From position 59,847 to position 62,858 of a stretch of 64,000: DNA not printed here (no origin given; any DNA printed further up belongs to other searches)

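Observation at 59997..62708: Uncharacterised 903-aa lipoprotein built from a tandem duplication of a ~420-aa Cys-patterned module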

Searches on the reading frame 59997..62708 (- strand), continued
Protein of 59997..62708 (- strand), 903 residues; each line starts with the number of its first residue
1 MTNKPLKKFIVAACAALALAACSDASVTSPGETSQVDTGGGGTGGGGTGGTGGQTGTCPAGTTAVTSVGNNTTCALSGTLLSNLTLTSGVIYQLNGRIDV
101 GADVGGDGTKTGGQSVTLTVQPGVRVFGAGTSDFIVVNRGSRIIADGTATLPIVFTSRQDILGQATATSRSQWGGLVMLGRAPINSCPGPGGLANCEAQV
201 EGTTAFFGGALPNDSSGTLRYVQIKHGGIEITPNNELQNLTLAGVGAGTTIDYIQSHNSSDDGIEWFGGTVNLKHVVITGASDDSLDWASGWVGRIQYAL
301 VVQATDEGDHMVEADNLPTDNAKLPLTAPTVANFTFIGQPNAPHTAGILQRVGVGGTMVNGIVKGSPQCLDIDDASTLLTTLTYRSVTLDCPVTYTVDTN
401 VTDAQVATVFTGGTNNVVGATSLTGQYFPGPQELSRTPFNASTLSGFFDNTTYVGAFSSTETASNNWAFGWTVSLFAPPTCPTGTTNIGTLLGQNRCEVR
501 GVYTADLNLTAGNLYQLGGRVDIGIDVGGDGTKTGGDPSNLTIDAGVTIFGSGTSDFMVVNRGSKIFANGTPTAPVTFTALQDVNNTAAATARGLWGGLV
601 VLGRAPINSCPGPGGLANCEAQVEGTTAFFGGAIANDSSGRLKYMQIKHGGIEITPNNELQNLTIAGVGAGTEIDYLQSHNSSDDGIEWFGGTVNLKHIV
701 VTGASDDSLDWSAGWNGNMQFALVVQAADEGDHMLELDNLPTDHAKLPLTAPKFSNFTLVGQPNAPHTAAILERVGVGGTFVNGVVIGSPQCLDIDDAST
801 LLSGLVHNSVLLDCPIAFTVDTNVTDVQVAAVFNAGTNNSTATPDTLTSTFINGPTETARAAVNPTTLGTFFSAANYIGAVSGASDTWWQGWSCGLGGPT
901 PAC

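Call 33: predict_structure(alignment_id=A1)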
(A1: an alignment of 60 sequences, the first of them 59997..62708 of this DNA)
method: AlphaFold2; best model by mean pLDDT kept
length: 903 residues; sequences in the alignment: 60
mean_pLDDT: 91.1   pTM: 0.65
mean pLDDT of the five models: 91.1, 90.2, 89.4, 89.1, 88.4
residues with pLDDT >= 90: 722; 70-90: 125; 50-70: 22; < 50: 34
segments of 3 or more residues with pLDDT < 50: 1-3, 23-52
pLDDT, mean of each block of 10 residues (from residue 1): 61 67 38 28 29 72 90 95 94 97 96 97 95 97 95 95 89 97 92 93 95 98 96 92 98 98 96 98 96 98 94 88 92 97 94 95 97 94 97 95 97 94 86 88 96 92 85 84 94 92 94 94 97 95 93 97 95 90 92 96 96 91 94 96 97 90 97 97 96 98 96 96 95 93 86 98 95 95 98 96 96 97 96 97 94 96 96 97 90 72 61
secondary structure, 60 per line:
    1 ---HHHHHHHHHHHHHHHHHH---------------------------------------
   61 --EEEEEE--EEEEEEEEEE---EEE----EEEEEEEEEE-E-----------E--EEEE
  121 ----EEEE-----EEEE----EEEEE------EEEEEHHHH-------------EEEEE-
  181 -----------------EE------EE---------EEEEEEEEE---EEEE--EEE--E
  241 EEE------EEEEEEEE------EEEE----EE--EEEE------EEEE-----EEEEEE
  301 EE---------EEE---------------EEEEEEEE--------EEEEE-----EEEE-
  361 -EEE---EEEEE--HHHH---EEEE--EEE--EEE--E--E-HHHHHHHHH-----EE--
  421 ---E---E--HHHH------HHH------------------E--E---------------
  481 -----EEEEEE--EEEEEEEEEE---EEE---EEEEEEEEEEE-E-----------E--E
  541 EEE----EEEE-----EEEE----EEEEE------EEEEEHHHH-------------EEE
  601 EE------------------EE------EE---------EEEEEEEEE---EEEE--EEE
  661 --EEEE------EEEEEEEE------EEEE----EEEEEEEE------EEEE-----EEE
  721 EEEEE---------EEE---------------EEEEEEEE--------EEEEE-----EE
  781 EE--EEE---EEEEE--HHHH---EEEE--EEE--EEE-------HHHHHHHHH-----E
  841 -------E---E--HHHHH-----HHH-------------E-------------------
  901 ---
elements in order (helices of 4 or more, strands of 3 or more residues): H4-21 E63-68 E71-80 E84-86 E91-100 E117-120 E125-128 E134-137 E142-146 E153-157 H158-161 E175-179 E217-225 E229-232 E235-237 E240-243 E250-257 E264-267 E276-279 E286-289 E295-302 E312-314 E330-337 E346-350 E356-359 E362-364 E368-372 H375-378 E382-385 E388-390 E393-395 H403-411 H431-434 E486-491 E494-503 E507-509 E513-523 E540-543 E548-551 E557-560 E565-569 E576-580 H581-584 E598-602 E640-648 E652-655 E658-660 E663-666 E673-680 E687-690 E695-702 E709-712 E718-725 E735-737 E753-760 E769-773 E779-782 E785-787 E791-795 H798-801 E805-808 E811-813 E816-818 H826-834 H855-859

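Call 36: search_protein_representatives(alignment_id=A1)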
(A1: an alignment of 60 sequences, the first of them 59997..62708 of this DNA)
Query: 60 sequences, 911 profile positions. Proteins with E-value up to 0.001 (for the whole library): 7434; up to 1e-10: 5919; up to 1e-30: 4109. The best 150 are listed.
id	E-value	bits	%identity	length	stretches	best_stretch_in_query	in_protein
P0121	0.0e+00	1330.2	-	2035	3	54-904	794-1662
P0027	0.0e+00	1312.6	-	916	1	4-911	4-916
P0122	0.0e+00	1311.8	-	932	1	10-911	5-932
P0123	0.0e+00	1163.2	-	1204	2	118-845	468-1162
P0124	0.0e+00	1124.9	-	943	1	6-911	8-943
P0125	0.0e+00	1065.7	-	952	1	5-904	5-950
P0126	2.9e-298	1008.2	-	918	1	10-904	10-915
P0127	8.7e-298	1006.6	-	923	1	18-911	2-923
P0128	1.7e-294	995.7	-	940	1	3-906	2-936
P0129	4.6e-289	977.8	-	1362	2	12-906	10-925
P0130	1.5e-286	969.4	-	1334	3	120-798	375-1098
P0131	3.7e-284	961.5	-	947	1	1-904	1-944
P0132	2.7e-283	958.7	-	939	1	4-908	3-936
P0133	1.1e-278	943.5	-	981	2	450-904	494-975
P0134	5.6e-269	911.3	-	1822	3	120-811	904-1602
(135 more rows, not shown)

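Call 38: fold_search(model_id=the predicted structure, library=pdb)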
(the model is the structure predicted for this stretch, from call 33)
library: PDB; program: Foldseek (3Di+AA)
matches with E <= 10: 280; with E <= 0.001: 2
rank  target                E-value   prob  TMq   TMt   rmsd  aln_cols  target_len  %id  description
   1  7dmk_A                5.1e-04  0.80  0.17  0.20  24.3       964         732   10  PL6 alginate lyase BcAlyPL6 (released 2021-10-06)
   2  5gkd_A                7.3e-04  0.84  0.18  0.21  24.4       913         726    9  Structure of PL6 family alginate lyase AlyGC (released 2017-02-08)
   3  7v6m_A                1.2e-03  0.72  0.15  0.22  22.9       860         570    8  Crystal structure of lacto-N-biosidase TnX from Tynzenella nexilis, lacto-N-biose complex (released 2022-02-09)
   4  6f7k_A                2.0e-03  0.94  0.14  0.20  15.4       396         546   10  Crystal structure of Dettilon tailspike protein (gp208) (released 2018-12-19)
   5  8egr_B                2.5e-03  0.96  0.18  0.25  19.0       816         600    8  Upper tail structure of Staphylococcus phage Andhra (released 2022-12-14)
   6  8bwk_A                2.5e-03  0.69  0.18  0.21  24.7       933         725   10  Metagenomic derived PL6 alginate lyase (released 2023-12-20)
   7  7koh_D                3.0e-03  0.57  0.13  0.19  19.6       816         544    9  Crystal structure of antigen 43 from Escherichia coli EDL933 (released 2022-03-09)
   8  3eqn_A                3.3e-03  0.94  0.21  0.25  23.4       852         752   11  Crystal structure of beta-1,3-glucanase from Phanerochaete chrysosporium (Lam55A) (released 2009-02-03)
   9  8bwk_B                5.9e-03  0.33  0.14  0.17  24.1       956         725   10  Metagenomic derived PL6 alginate lyase (released 2023-12-20)
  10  5w6f_A                6.8e-03  0.25  0.09  0.12  21.9       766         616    8  Crystal structure of Bacteriophage CBA120 tailspike protein 3 (TSP3, orf212) (released 2018-10-24)
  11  7koh_A                8.9e-03  0.30  0.12  0.18  19.1       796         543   12  Crystal structure of antigen 43 from Escherichia coli EDL933 (released 2022-03-09)
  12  5gqc_D                1.3e-02  0.21  0.10  0.15  23.4       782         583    9  Crystal structure of lacto-N-biosidase LnbX from Bifidobacterium longum subsp. longum, ligand-free form (released 2017-04-19)
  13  8jhh_B                1.4e-02  0.41  0.16  0.19  23.2       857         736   12  Glycoside hydrolase family 55 endo-beta-1,3-glucanase from Microdochium nivale (released 2024-04-03)
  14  6qps_B                1.5e-02  0.21  0.10  0.17  20.7       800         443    8  Structural characterization of a mannuronic acid specific polysaccharide family 6 lyase enzyme from human gut microbio (released 2019-09-25)
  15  7o77                  1.6e-02  0.28  0.15  0.18  25.4       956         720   10  Structure of the PL6 family alginate lyase Patl3640 from Pseudoalteromonas atlantica T6c (released 2021-07-28)
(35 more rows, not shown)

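Call 39: find_homologous_proteins(query=L044:9992-11491:+)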
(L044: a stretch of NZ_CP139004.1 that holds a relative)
Query L044:9992-11491:+ (500 aa): 3136 proteins with E <= 0.001 among 8000 candidates; the best 120 are listed.
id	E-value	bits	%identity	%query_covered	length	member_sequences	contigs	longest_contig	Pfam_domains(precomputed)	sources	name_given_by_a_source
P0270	0.0e+0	1089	100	100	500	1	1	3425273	PF28492.1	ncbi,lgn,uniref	ncbi:hypothetical protein [Brevundimonas sp. R86498]|uniref:hypothetical protein n=1 Tax=Brevundimon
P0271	1.6e-292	989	90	100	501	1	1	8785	PF28492.1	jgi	jgi:hypothetical protein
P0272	1.5e-290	982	91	99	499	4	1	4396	PF28492.1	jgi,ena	jgi:hypothetical protein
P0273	5.2e-289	977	88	100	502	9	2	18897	PF28492.1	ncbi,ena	-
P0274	1.3e-285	966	88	100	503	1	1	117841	PF28492.1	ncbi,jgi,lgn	jgi:hypothetical protein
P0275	7.2e-282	954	88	100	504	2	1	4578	PF28492.1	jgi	-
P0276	1.7e-281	953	87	100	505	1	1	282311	PF28492.1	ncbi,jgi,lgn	jgi:hypothetical protein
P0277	2.5e-281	952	88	100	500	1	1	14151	PF28492.1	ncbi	-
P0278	7.4e-281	950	86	100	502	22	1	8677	PF28492.1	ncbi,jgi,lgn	-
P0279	5.2e-280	948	88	99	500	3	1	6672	PF28492.1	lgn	-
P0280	2.7e-277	939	86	100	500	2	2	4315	PF28492.1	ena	-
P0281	2.1e-273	926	85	100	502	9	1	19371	PF28492.1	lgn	-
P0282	5.7e-273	924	84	100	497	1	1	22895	PF28492.1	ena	-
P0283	8.5e-273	924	84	100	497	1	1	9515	PF28492.1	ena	-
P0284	1.8e-271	919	85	100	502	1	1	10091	PF28492.1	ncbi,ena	-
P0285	2.1e-271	919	84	100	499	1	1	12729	PF28492.1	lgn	-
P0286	5.2e-269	911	84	100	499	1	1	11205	PF28492.1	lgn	-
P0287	4.4e-268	908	84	100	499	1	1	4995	PF28492.1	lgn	-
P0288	1.1e-267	907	84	100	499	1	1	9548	PF28492.1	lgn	-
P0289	3.6e-266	902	82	100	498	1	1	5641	PF28492.1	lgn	-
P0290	2.8e-265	899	82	100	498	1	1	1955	PF28492.1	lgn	-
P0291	2.9e-265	899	82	100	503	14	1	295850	PF28492.1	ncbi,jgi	jgi:hypothetical protein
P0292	9.9e-265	897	83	100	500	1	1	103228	PF28492.1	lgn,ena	-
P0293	7.9e-263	891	82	100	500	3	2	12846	PF28492.1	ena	-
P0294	1.3e-261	887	81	100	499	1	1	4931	PF28492.1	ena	-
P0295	4.6e-261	885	81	100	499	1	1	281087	PF28492.1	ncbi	ncbi:MAG: hypothetical protein ACK4FG_01170 [Brevundimonas sp.]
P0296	1.2e-260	884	81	100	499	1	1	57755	PF28492.1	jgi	jgi:hypothetical protein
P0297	1.8e-260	883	81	100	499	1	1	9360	PF28492.1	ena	-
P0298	2.0e-260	883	81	100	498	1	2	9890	PF28492.1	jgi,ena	-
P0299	3.6e-259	879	80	100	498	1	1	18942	PF28492.1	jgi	jgi:hypothetical protein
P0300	8.6e-259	878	80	100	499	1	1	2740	PF28492.1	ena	-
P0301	1.5e-258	877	81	100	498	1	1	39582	PF28492.1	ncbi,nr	ncbi:hypothetical protein GVN24_24885 [Rhizobium sp. CRIBSB]|nr:hypothetical protein [Rhizobium sp. 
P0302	2.7e-258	876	81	100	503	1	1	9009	PF28492.1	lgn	-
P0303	4.4e-258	875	81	100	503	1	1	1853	PF28492.1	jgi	jgi:hypothetical protein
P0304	8.9e-257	871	80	100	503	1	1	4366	PF28492.1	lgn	-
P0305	3.5e-256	869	79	100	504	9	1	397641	PF28492.1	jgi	jgi:hypothetical protein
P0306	1.8e-254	863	80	100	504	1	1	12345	PF28492.1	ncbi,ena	-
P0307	3.8e-254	862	79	100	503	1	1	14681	PF28492.1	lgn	-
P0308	1.0e-253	861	79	100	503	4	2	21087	PF28492.1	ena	-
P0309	1.3e-253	861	77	100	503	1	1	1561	PF28492.1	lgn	-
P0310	2.6e-253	860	79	100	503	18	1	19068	PF28492.1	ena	-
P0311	3.1e-253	859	78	100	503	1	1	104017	PF28492.1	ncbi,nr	ncbi:MAG: hypothetical protein HYU62_02970 [Caulobacterales bacterium]|nr:hypothetical protein [Caul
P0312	5.5e-253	858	79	100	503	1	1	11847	PF28492.1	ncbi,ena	-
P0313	6.4e-253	858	79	100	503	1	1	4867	PF28492.1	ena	-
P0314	6.6e-253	858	78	100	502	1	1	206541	PF28492.1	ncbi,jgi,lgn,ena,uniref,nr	ncbi:hypothetical protein [Brevundimonas sp.]|uniref:hypothetical protein n=1 Tax=Brevundimonas sp. 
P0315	1.1e-252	857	78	100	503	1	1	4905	PF28492.1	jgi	-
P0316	1.3e-252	857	77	100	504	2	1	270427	PF28492.1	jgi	jgi:hypothetical protein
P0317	2.0e-252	857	79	100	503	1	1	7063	PF28492.1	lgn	-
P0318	2.8e-252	856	79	100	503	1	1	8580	PF28492.1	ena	-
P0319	3.6e-252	856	78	100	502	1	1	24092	PF28492.1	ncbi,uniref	ncbi:hypothetical protein [Brevundimonas sp.]|uniref:hypothetical protein n=1 Tax=Brevundimonas sp. 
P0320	4.7e-252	855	78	100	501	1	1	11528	PF28492.1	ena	-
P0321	5.8e-252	855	79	100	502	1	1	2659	PF28492.1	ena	-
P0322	6.6e-252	855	77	100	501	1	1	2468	PF28492.1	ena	-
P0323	1.4e-251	854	77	100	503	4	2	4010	PF28492.1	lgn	-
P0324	5.4e-251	852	79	100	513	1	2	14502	PF28492.1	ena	-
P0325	9.5e-251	851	78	100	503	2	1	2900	PF28492.1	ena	-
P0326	4.1e-250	849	78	100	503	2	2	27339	PF28492.1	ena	-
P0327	1.1e-249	848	77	100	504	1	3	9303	PF28492.1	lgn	-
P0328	3.5e-249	846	79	100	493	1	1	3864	PF28492.1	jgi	jgi:hypothetical protein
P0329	7.1e-249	845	78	100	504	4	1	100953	PF28492.1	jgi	jgi:hypothetical protein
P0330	1.8e-248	844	79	100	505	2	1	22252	PF28492.1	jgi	-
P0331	3.2e-248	843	77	100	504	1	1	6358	PF28492.1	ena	-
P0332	2.8e-247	840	79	90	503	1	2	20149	PF28492.1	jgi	jgi:hypothetical protein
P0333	6.0e-247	839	75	100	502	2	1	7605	PF28492.1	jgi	jgi:hypothetical protein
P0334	6.1e-247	839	78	100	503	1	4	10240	PF28492.1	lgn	-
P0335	7.0e-247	838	79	90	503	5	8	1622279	PF28492.1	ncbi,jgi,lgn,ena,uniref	ncbi:hypothetical protein [Brevundimonas sp.]|jgi:hypothetical protein|uniref:hypothetical protein n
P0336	1.3e-246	837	79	90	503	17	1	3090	PF28492.1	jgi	jgi:hypothetical protein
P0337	2.4e-246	837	76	100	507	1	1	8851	PF28492.1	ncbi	-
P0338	3.7e-246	836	79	96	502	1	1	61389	PF28492.1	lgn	-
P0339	4.1e-246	836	77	100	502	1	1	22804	PF28492.1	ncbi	-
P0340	4.7e-246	836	78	100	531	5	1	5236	PF28492.1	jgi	-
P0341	4.7e-246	836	79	90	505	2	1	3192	PF28492.1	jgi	jgi:hypothetical protein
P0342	5.3e-246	835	77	100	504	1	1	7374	PF28492.1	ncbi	-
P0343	1.1e-245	834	78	100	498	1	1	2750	PF28492.1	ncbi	-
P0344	1.6e-245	834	77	100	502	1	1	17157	PF28492.1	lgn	-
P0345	2.5e-245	833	77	100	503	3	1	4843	PF28492.1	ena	-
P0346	3.1e-245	833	78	100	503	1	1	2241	PF28492.1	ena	-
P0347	3.6e-245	833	77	100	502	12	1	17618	PF28492.1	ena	-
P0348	1.5e-244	831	73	100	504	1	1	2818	PF28492.1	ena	-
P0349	2.6e-244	830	76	100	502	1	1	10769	PF28492.1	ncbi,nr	ncbi:MAG TPA: hypothetical protein VFF66_09485 [Brevundimonas sp.]|nr:hypothetical protein [Brevundi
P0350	2.7e-244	830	78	96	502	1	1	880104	PF28492.1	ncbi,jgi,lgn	jgi:hypothetical protein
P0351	3.9e-244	829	77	100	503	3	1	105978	PF28492.1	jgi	jgi:hypothetical protein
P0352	5.0e-244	829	76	100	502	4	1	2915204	PF28492.1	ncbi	-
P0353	1.1e-243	828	73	100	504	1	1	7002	PF28492.1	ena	-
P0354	1.7e-243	827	77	100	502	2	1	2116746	PF28492.1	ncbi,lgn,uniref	ncbi:hypothetical protein ACIQC9_10425 [Brevundimonas sp. NPDC092305]|uniref:hypothetical protein n=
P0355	2.4e-243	827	73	100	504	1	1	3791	PF28492.1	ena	-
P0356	3.5e-243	826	76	100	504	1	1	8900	PF28492.1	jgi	-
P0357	1.3e-242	824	77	100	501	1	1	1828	PF28492.1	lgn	-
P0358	1.5e-242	824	77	100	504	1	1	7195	PF28492.1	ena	-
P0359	1.8e-242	824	76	100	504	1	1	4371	PF28492.1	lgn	-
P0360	2.9e-242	823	76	100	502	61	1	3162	PF28492.1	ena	-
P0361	5.0e-242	822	75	100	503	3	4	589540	PF28492.1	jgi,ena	jgi:hypothetical protein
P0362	6.1e-242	822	76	100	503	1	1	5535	PF28492.1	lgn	-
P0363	6.9e-242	822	76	100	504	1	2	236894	PF28492.1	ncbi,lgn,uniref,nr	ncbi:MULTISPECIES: hypothetical protein [unclassified Brevundimonas]|uniref:hypothetical protein n=1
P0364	7.6e-242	822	76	100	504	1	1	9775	PF28492.1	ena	-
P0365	1.0e-241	821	78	90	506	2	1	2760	PF28492.1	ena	-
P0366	1.4e-241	821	76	100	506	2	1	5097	PF28492.1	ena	-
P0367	1.9e-241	820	77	90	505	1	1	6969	PF28492.1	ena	-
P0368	2.0e-241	820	76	100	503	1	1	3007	PF28492.1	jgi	jgi:hypothetical protein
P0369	2.1e-241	820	76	100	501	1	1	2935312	PF28492.1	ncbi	-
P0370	2.9e-241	820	76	100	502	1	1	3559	PF28492.1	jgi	jgi:hypothetical protein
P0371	9.6e-241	818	76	100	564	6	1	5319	PF28492.1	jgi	-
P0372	2.5e-240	817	75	100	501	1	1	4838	PF28492.1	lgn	-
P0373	3.2e-240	816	76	100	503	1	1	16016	PF28492.1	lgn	-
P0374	3.8e-240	816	78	96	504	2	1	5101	PF28492.1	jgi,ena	-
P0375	4.0e-240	816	76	96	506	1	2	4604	PF28492.1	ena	-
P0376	4.8e-240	816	75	100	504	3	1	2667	PF28492.1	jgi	-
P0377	6.8e-240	815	77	100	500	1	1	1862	PF28492.1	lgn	-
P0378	7.9e-240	815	75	100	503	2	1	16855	PF28492.1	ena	-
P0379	1.1e-239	815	75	100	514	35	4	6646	PF28492.1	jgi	jgi:hypothetical protein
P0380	1.1e-239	815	76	100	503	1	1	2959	PF28492.1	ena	-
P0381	1.3e-239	814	76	100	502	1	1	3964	PF28492.1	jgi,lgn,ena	-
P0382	1.4e-239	814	75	100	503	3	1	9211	PF28492.1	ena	-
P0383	1.6e-239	814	75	100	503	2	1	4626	PF28492.1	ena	-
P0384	1.6e-239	814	76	100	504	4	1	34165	PF28492.1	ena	-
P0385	1.9e-239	814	72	100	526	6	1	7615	PF28492.1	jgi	-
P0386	2.6e-239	813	75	100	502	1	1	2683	PF28492.1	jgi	jgi:hypothetical protein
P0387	4.2e-239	813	75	100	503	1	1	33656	PF28492.1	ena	-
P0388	5.9e-239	812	75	100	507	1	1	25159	PF28492.1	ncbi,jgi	-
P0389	6.2e-239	812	73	96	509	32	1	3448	PF28492.1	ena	-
